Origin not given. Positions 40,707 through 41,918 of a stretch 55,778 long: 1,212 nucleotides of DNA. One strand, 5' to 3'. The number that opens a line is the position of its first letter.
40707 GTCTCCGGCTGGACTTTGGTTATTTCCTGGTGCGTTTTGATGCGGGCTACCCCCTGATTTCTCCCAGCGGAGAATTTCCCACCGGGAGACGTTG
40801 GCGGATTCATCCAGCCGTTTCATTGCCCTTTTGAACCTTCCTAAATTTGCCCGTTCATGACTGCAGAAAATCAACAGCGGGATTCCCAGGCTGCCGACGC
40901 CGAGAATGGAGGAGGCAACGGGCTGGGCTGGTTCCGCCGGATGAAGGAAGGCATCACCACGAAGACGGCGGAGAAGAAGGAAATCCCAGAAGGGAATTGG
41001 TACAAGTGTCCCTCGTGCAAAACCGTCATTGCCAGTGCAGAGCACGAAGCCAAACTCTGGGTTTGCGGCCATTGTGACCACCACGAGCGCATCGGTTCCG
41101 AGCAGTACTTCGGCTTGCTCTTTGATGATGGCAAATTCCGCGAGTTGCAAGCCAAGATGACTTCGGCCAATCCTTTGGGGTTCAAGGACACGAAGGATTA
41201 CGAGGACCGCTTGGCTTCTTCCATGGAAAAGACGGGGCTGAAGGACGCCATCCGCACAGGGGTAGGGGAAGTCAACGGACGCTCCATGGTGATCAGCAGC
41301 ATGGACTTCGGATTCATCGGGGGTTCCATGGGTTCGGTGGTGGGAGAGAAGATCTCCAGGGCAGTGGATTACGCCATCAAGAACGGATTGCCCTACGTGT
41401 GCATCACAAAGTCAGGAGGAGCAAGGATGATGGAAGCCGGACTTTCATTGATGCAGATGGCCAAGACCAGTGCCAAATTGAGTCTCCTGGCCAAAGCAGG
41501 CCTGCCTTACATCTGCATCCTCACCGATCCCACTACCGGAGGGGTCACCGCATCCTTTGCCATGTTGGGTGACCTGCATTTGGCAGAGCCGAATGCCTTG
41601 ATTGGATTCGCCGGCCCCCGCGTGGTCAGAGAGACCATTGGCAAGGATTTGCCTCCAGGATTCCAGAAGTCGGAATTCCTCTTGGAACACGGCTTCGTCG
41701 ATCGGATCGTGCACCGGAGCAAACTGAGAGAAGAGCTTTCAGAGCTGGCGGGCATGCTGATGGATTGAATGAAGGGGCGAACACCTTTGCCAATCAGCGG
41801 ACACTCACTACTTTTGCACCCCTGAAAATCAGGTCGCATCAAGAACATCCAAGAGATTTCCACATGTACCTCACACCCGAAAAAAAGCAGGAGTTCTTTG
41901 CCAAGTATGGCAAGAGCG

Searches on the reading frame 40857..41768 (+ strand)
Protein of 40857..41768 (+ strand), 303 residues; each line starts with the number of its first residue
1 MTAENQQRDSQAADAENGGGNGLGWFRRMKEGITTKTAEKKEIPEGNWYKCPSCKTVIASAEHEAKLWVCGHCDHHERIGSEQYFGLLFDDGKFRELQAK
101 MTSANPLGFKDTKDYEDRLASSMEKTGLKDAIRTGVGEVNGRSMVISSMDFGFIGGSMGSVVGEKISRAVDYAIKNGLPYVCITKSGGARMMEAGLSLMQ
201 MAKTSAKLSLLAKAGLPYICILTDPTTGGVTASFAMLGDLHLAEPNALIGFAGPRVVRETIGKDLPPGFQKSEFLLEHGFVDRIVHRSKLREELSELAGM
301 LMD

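Call 54: search_protein_families(library=pfam, proteins=[window:40857-41768:+], max_evalue=0.05)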
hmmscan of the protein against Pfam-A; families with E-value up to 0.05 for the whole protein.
window:40857-41768:+ (303 aa): 2 families
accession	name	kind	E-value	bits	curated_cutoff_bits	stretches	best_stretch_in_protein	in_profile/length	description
PF01039.27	Carboxyl_trans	-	1.1e-23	84.1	22.3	1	114-264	25-180/493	Carboxyl transferase domain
PF17848.7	Zn_ribbon_ACC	-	0.044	14.4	24.5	0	48-73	1-26/26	Acetyl-CoA carboxylase zinc finger domain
